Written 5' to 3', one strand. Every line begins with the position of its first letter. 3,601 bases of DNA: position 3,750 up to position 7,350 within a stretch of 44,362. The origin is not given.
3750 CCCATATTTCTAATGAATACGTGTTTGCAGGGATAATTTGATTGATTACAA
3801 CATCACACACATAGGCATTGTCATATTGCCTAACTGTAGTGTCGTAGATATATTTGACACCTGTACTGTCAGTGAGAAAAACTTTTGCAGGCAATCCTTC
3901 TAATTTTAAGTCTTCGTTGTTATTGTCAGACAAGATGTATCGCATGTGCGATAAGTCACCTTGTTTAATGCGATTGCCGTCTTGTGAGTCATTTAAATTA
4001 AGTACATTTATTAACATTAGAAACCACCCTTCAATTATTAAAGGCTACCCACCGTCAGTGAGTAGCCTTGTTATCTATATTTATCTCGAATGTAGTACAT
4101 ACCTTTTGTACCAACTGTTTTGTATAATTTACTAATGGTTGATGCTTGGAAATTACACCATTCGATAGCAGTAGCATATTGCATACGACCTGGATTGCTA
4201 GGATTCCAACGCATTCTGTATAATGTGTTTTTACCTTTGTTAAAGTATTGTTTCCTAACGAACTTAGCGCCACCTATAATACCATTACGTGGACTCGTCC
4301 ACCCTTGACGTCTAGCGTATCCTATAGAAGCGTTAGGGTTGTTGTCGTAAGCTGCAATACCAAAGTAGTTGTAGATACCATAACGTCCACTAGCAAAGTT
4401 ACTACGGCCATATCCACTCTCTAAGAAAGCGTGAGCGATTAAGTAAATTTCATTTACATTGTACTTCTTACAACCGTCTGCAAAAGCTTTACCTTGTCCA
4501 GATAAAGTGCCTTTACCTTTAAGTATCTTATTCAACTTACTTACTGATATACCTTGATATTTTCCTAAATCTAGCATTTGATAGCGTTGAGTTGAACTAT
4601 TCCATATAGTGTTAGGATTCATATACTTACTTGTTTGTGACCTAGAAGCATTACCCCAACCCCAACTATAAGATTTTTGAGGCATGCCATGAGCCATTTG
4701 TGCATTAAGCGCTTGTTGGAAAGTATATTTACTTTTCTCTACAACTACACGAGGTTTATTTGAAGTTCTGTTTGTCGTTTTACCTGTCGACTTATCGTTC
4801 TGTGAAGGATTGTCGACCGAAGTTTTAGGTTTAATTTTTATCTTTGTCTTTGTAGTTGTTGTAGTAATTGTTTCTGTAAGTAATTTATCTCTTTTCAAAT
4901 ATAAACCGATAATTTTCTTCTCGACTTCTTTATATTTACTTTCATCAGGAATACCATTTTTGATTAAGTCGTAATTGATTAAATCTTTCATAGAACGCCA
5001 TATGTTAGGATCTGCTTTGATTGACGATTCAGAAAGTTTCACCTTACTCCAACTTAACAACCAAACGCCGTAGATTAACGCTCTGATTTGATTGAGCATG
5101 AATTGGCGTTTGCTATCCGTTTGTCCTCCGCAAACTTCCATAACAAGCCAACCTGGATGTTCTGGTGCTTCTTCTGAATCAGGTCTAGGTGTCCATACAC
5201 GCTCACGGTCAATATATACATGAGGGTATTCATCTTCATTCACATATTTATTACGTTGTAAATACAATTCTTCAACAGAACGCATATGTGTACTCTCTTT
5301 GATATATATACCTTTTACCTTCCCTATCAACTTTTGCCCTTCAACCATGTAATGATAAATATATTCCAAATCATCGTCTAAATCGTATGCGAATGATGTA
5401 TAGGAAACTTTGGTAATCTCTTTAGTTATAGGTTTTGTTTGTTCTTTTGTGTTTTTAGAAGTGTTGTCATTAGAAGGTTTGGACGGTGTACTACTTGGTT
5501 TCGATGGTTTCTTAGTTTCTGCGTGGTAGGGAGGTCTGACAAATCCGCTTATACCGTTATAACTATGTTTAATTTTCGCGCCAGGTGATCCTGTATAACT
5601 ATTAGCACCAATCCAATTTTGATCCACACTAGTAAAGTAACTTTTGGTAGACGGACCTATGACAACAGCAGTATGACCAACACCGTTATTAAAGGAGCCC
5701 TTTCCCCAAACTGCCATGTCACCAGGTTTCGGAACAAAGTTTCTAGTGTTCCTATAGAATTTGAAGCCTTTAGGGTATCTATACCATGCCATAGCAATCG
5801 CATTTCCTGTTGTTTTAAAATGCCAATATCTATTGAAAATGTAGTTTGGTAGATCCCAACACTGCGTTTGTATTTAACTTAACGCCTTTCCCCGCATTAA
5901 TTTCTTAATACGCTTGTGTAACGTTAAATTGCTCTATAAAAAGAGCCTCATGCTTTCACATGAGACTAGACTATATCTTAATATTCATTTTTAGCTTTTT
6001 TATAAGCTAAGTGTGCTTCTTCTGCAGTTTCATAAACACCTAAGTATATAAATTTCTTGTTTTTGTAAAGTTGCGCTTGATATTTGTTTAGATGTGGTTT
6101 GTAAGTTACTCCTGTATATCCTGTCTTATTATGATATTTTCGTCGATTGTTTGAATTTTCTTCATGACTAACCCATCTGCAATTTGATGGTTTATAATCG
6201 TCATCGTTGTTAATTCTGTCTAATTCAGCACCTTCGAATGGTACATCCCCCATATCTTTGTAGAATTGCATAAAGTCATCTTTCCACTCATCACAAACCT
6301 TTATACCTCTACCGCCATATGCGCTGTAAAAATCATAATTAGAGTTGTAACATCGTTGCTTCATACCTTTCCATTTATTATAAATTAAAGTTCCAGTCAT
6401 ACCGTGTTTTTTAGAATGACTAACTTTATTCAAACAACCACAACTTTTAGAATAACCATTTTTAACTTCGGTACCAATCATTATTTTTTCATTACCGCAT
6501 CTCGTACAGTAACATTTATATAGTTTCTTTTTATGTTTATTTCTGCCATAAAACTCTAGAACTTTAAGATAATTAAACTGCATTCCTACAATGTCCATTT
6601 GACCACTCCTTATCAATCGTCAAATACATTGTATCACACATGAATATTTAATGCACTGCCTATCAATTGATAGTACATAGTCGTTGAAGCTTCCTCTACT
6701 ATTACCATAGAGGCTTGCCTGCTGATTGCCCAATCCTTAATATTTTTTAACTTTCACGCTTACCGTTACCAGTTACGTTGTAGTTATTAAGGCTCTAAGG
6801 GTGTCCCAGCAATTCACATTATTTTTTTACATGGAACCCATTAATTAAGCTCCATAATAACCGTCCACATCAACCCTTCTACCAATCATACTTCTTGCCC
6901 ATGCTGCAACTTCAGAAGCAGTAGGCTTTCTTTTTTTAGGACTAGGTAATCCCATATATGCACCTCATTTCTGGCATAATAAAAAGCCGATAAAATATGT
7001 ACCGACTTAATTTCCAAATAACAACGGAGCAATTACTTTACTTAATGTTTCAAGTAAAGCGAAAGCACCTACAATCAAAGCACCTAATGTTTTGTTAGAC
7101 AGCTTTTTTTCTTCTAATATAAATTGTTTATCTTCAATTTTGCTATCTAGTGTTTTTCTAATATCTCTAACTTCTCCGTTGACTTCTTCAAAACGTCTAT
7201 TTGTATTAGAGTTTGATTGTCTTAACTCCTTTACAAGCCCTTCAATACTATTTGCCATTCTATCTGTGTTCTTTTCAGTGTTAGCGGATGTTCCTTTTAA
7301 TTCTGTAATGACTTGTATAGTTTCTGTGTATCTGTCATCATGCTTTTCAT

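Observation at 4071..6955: Group I-type intron with an HNH-AP2 homing endonuclease splitting the CHAP domain of the virion hydrolase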

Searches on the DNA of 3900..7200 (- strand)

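Call 4: search_dna_similar(query=window:3900-7200:-, collection=phages, mode=near, max_rows=40)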
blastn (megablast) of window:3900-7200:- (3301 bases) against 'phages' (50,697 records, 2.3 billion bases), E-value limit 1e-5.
Records with a match: 62; places in all: 64; records where one place covers at least 80% of the query: 2.
Best place of each record, by identity: >=99% 6; 95-99% 5; 90-95% 13; 80-90% 38.
By first word of the organism name: Staphylococcus 61; Listeria 1.
By host as written in the record: Staphylococcus sp. 17; Staphylococcus epidermidis 14; Staphylococcus epidermidis NCC 100655 3; Staphylococcus aureus 3; Staphylococcus epidermidis IME1348 2; HER 414 2; Staphylococcus epidermidis LM1680 2; Staphylococcus epidermidis F12 2; and 14 more.
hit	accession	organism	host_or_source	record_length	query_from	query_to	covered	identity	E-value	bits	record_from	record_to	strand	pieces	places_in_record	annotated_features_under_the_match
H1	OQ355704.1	Staphylococcus phage vB_SepS_BE28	Staphylococcus epidermidis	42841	206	3301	94%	97.0%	0e+0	5199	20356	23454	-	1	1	tail associated cell-wall hydrolase | HNH endonuclease | hypothetical protein (x3)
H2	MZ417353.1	Staphylococcus phage PG-2021_93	Staphylococcus epidermidis S414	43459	206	3130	89%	93.7%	0e+0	4381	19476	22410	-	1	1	record has no annotation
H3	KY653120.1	Staphylococcus phage IME1348_01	Staphylococcus epidermidis IME1348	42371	1337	3301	60%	99.4%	0e+0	3568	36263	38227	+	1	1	N-acetylmuramoyl-L-alanine amidase | hypothetical protein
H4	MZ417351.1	Staphylococcus phage PG-2021_90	Staphylococcus epidermidis NCC 100655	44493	1337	3301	60%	99.4%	0e+0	3568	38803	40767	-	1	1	record has no annotation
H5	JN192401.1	Staphylococcus phage vB_SepiS-phiIPLA7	Staphylococcus epidermidis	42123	1337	3301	60%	99.4%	0e+0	3568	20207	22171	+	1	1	amidase | hypothetical protein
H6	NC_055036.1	Staphylococcus phage IME1348_01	Staphylococcus epidermidis IME1348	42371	1337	3301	60%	99.4%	0e+0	3568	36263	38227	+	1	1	tail associated cell-wall hydrolase | hypothetical protein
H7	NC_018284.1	Staphylococcus phage vB_SepiS-phiIPLA7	Staphylococcus epidermidis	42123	1337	3301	60%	99.4%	0e+0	3568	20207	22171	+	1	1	tail associated cell-wall hydrolase | hypothetical protein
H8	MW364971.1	Staphylococcus virus vB_SepS_27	Staphylococcus epidermidis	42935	1337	3301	60%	99.4%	0e+0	3568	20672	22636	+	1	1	cell wall hydrolase | upper tail fiber protein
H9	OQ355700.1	Staphylococcus phage vB_SepS_BE21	Staphylococcus epidermidis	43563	193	3297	64%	91.7%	0e+0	2914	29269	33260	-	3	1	tail associated cell-wall hydrolase | tail fiber protein (x2) | hypothetical protein (x4)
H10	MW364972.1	Staphylococcus virus vB_SepS_48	Staphylococcus epidermidis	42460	1337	3301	60%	97.3%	0e+0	3332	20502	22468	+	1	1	cell wall hydrolase | upper tail fiber protein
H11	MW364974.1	Staphylococcus virus vB_SepS_459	Staphylococcus epidermidis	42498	1337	3301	60%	95.5%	0e+0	3136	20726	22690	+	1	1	cell wall hydrolase | upper tail fiber protein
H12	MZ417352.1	Staphylococcus phage PG-2021_91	Staphylococcus epidermidis NCC 100655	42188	1337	3301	60%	93.9%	0e+0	2968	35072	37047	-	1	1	record has no annotation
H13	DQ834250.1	Staphylococcus phage PH15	HER 414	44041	1343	3301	59%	92.5%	0e+0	2806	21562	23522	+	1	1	hydrolase | hypothetical protein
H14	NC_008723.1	Staphylococcus phage PH15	Staphylococcus epidermidis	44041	1343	3301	59%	92.5%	0e+0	2806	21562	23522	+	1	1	tail associated cell-wall hydrolase | hypothetical protein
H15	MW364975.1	Staphylococcus virus vB_SepS_E72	Staphylococcus epidermidis E72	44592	1343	3301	59%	91.7%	0e+0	2719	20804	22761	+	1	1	cell wall hydrolase | upper tail fiber protein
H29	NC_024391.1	Staphylococcus phage DW2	Staphylococcus aureus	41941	1212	1447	7%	84.3%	1e-57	231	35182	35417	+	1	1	similar to tail tip hydrolase; coding region may be disrupted by ...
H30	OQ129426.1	Staphylococcus phage vB_SauM_JDF86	Staphylococcus aureus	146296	335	541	6%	83.7%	7e-45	189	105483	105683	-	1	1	hypothetical protein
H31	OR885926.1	Staphylococcus phage 184DA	Staphylococcus sp.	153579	385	545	5%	84.6%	5e-36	159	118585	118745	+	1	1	none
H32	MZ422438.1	Listeria phage LPJP1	Listeria grayi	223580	387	524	4%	81.6%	5e-21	110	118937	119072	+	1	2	none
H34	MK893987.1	Staphylococcus phage PMBT8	Staphylococcus hyicus 07/02 4A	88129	1208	1336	4%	80.5%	4e-17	97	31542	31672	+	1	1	none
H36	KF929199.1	Staphylococcus phage vB_SepS_SEP9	Staphylococcus epidermidis strain M129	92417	470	545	2%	85.9%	4e-12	81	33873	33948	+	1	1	none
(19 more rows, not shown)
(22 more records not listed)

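Call 5: search_rna_families(source=window, start=5700, end=7050, threshold=evalue, max_evalue=10, show_alignments=4)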
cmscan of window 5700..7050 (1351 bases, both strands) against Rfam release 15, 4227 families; matches with E-value up to 10: 5.
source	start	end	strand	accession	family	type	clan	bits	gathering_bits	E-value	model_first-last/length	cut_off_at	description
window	6603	6857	-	RF00028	Intron_gpI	Intron;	-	39.4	50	3.1e-08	1-253/253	no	Group I catalytic intron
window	5926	5972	-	RF02438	SpF51_sRNA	Gene; sRNA;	-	31.2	50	0.0021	1-45/45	no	Streptococcus sRNA SpF51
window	5826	5932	-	RF01579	RUF2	Gene; sRNA;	-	21.4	90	2.6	1-154/154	no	Plasmodium RNA of unknown function RUF2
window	5949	5981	-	RF00028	Intron_gpI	Intron;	-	21.3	50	0.0086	219-251/253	no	Group I catalytic intron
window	5935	6041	-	RF00515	PyrR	Cis-reg;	-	20.2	54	5.9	1-115/115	no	PyrR binding site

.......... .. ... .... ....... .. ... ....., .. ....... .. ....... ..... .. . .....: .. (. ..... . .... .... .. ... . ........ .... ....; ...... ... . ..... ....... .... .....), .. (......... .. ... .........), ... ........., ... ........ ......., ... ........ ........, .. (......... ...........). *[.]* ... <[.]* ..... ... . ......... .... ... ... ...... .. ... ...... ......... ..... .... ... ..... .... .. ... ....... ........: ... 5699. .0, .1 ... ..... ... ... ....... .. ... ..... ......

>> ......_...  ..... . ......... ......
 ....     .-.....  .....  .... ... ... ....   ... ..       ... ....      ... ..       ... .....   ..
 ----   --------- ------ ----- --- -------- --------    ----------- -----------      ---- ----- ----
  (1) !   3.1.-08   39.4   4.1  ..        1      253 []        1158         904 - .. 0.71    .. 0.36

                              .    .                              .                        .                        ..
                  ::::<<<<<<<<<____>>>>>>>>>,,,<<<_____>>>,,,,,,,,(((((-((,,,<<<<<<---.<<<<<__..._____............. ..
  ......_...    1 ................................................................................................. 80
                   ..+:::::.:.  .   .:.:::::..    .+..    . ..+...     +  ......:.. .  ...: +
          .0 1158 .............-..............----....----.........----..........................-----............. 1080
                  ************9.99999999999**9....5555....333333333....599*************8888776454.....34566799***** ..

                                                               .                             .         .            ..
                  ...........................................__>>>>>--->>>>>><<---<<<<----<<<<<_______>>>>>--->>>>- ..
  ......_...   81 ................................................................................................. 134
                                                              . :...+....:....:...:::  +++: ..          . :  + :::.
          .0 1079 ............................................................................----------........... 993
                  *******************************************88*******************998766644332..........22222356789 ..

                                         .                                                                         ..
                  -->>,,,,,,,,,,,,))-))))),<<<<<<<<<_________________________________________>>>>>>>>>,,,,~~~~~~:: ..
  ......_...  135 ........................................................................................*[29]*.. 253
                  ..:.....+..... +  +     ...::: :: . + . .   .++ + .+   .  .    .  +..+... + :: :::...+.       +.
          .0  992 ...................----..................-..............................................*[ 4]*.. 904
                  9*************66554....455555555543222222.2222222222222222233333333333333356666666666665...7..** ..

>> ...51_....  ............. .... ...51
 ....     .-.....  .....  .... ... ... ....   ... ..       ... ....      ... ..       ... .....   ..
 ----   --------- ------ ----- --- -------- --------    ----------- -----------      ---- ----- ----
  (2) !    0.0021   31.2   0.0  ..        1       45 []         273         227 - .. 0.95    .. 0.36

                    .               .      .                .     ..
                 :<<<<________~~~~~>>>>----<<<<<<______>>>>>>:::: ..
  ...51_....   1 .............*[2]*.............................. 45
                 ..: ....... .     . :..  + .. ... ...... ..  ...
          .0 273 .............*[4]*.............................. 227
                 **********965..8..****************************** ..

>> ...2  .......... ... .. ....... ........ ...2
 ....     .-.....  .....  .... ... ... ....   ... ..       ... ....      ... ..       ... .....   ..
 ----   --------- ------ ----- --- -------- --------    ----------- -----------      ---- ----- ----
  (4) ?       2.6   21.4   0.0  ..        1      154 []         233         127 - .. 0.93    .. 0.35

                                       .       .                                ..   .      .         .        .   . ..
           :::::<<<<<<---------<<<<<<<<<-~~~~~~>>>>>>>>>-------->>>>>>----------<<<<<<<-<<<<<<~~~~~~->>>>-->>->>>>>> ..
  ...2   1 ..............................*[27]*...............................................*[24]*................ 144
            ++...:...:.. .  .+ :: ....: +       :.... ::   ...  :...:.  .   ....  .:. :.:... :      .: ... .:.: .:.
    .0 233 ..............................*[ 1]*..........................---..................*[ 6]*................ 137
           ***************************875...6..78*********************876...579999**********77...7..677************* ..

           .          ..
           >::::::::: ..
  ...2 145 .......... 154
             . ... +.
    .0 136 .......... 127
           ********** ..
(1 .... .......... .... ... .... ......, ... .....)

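Call 6: get_annotated_region(hit=H7, flank=1500)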
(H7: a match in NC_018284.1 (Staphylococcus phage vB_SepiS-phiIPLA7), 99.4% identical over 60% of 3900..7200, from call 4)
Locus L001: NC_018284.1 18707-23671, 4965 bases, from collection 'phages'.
description: Staphylococcus phage vB_SepiS-phiIPLA7, complete genome.
organism: Staphylococcus phage vB_SepiS-phiIPLA7 (NCBI taxid 2922989)
taxonomy: Viruses; Duplodnaviria; Heunggongvirae; Uroviricota; Caudoviricetes; Rockefellervirus; Rockefellervirus IPLA7
host: Staphylococcus epidermidis; source: -; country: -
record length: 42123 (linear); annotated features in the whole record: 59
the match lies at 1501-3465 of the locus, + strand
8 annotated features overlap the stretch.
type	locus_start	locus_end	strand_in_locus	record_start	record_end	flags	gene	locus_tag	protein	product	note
CDS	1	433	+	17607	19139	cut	-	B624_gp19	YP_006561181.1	minor tail protein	-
CDS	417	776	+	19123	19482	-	-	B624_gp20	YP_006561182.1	tail fiber protein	-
CDS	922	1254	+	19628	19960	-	-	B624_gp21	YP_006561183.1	hypothetical protein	-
CDS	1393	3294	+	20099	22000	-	-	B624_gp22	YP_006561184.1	tail associated cell-wall hydrolase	-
CDS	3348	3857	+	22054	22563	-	-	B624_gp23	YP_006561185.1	hypothetical protein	-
CDS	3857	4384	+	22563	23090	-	-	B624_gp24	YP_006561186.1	hypothetical protein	-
CDS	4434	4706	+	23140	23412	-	-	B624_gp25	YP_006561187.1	holin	-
CDS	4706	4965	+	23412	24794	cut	-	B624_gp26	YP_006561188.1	endolysin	-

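Call 7: get_annotated_region(hit=H1, flank=1000)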
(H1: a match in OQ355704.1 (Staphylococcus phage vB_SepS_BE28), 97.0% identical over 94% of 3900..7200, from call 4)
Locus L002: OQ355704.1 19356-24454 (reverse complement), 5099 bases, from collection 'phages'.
description: Staphylococcus phage vB_SepS_BE28, complete genome.
organism: Staphylococcus phage vB_SepS_BE28 (NCBI taxid 3028901)
taxonomy: Viruses; Duplodnaviria; Heunggongvirae; Uroviricota; Caudoviricetes; Rockefellervirus
host: Staphylococcus epidermidis; source: Human skin; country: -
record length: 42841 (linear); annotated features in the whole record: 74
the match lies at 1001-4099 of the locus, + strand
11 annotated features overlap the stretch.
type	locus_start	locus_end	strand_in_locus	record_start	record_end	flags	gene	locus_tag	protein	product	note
CDS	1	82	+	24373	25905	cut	-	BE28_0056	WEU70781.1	minor tail protein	-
CDS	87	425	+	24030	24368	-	-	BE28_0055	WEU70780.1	tail fiber protein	-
CDS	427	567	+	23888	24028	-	-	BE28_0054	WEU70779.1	hypothetical protein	-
CDS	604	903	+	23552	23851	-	-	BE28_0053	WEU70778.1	hypothetical protein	-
CDS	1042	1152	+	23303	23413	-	-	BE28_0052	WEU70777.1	hypothetical protein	-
CDS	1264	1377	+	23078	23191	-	-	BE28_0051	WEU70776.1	hypothetical protein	-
CDS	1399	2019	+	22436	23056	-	-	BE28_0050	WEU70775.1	HNH endonuclease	-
CDS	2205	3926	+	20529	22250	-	-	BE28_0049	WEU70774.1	tail associated cell-wall hydrolase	-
CDS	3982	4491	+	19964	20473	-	-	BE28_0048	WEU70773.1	hypothetical protein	-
CDS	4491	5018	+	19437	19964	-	-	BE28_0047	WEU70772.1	hypothetical protein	-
CDS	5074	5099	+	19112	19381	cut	-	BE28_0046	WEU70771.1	holin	-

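Call 8: get_annotated_region(hit=H29, flank=3000)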
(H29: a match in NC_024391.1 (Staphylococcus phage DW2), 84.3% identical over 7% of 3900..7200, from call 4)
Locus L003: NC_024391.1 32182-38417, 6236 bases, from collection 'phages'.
description: Staphylococcus phage DW2, complete genome.
organism: Staphylococcus phage DW2 (NCBI taxid 1464127)
taxonomy: Viruses; Duplodnaviria; Heunggongvirae; Uroviricota; Caudoviricetes; Azeredovirinae; Phietavirus
host: Staphylococcus aureus; source: farm yard effluent; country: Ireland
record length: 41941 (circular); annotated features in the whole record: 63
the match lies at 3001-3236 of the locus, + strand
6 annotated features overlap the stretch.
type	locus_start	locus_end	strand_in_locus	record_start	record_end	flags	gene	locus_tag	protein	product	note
CDS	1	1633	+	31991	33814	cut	-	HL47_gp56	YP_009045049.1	baseplate upper protein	ORF56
CDS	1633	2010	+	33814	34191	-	-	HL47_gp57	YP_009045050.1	tail fiber protein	ORf57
CDS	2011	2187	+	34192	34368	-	-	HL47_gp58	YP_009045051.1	XkdX family protein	ORF58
CDS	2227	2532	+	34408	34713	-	-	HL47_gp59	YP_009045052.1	DUF2951 family protein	ORF59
misc_feature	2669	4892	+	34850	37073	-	-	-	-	-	similar to tail tip hydrolase; coding region may be disrupted by insertion or may contain intron; represents DW2_60 and ...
CDS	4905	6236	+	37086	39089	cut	-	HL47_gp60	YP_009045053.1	tail fiber protein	ORF62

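Call 18: get_annotated_region(hit=H9, flank=500)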
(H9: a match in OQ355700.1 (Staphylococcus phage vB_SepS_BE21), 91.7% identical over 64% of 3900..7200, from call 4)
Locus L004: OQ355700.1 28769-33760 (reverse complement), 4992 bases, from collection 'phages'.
description: Staphylococcus phage vB_SepS_BE21, complete genome.
organism: Staphylococcus phage vB_SepS_BE21 (NCBI taxid 3028897)
taxonomy: Viruses; Duplodnaviria; Heunggongvirae; Uroviricota; Caudoviricetes; Rockefellervirus
host: Staphylococcus epidermidis; source: Human skin; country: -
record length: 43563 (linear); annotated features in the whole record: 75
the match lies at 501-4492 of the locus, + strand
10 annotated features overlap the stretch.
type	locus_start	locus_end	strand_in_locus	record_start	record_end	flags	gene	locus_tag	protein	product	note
CDS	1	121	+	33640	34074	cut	-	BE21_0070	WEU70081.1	tail protein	-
CDS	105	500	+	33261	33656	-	-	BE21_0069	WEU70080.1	hypothetical protein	-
CDS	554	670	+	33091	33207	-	-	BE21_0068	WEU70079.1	hypothetical protein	-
CDS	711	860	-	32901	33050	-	-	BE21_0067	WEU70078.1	hypothetical protein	-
CDS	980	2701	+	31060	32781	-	-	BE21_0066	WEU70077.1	tail associated cell-wall hydrolase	-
CDS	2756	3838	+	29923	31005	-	-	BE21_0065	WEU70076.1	tail fiber protein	-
CDS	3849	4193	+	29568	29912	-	-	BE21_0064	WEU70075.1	tail fiber protein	-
CDS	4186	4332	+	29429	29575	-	-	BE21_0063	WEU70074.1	hypothetical protein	-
CDS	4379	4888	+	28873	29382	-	-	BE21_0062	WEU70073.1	hypothetical protein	-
CDS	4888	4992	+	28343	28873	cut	-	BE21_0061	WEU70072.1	hypothetical protein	-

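Call 19: get_annotated_region(hit=H2, flank=500)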
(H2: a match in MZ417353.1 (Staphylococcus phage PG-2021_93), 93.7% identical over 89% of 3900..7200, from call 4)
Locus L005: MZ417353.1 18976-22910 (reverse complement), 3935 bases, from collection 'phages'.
description: UNVERIFIED: Staphylococcus phage PG-2021_93, complete genome.
organism: Staphylococcus phage PG-2021_93 (NCBI taxid 2815644)
taxonomy: Viruses; Duplodnaviria; Heunggongvirae; Uroviricota; Caudoviricetes; Rockefellervirus
host: Staphylococcus epidermidis S414; source: WWTP; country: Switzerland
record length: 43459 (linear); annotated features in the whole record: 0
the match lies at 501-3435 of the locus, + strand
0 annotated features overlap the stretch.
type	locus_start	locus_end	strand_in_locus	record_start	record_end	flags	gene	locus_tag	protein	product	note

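Call 20: get_annotated_region(hit=H30, flank=2500)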
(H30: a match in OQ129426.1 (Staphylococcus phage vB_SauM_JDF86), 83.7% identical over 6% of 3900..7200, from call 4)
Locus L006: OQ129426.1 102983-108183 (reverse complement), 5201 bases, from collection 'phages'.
description: Staphylococcus phage vB_SauM_JDF86, complete genome.
organism: Staphylococcus phage vB_SauM_JDF86 (NCBI taxid 3038179)
taxonomy: Viruses; Duplodnaviria; Heunggongvirae; Uroviricota; Caudoviricetes; Herelleviridae; Twortvirinae; Baoshanvirus
host: Staphylococcus aureus; source: sewage; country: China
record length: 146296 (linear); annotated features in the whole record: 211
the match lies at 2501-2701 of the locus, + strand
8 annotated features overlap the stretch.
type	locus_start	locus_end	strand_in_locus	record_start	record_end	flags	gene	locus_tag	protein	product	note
CDS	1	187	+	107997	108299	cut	-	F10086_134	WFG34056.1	hypothetical protein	gp136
CDS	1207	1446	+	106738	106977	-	-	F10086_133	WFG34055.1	hypothetical protein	-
CDS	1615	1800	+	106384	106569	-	-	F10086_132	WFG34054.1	hypothetical protein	ORF233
CDS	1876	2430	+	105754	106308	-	-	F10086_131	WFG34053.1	holin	-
CDS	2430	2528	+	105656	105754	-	-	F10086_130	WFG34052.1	hypothetical protein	-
CDS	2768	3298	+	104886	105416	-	-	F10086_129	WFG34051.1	AP2 domain protein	-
CDS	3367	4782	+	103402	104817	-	-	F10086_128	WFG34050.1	lysin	-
CDS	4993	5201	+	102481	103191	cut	-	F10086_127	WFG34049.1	putative transglycosylase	putative transglycosylase IsaA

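Call 21: get_annotated_region(hit=H32, flank=2500)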
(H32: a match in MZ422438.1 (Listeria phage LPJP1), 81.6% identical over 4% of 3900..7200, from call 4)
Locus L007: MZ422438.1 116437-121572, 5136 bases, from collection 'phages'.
description: Listeria phage LPJP1, complete genome.
organism: Listeria phage LPJP1 (NCBI taxid 2852115)
taxonomy: Viruses; Duplodnaviria; Heunggongvirae; Uroviricota; Caudoviricetes
host: Listeria grayi; source: silage from a Wisconsin farm; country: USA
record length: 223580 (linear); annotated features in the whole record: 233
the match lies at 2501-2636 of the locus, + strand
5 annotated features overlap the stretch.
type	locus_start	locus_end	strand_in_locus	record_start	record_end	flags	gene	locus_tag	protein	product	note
CDS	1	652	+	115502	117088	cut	-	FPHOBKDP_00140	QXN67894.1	precursor of major capsid protein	-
CDS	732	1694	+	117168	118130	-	-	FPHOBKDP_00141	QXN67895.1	hypothetical protein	-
CDS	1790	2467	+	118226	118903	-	-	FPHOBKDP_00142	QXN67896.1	hypothetical protein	-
CDS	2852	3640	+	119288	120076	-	-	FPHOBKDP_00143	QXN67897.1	hypothetical protein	-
CDS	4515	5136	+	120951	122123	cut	-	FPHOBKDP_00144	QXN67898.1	hypothetical protein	-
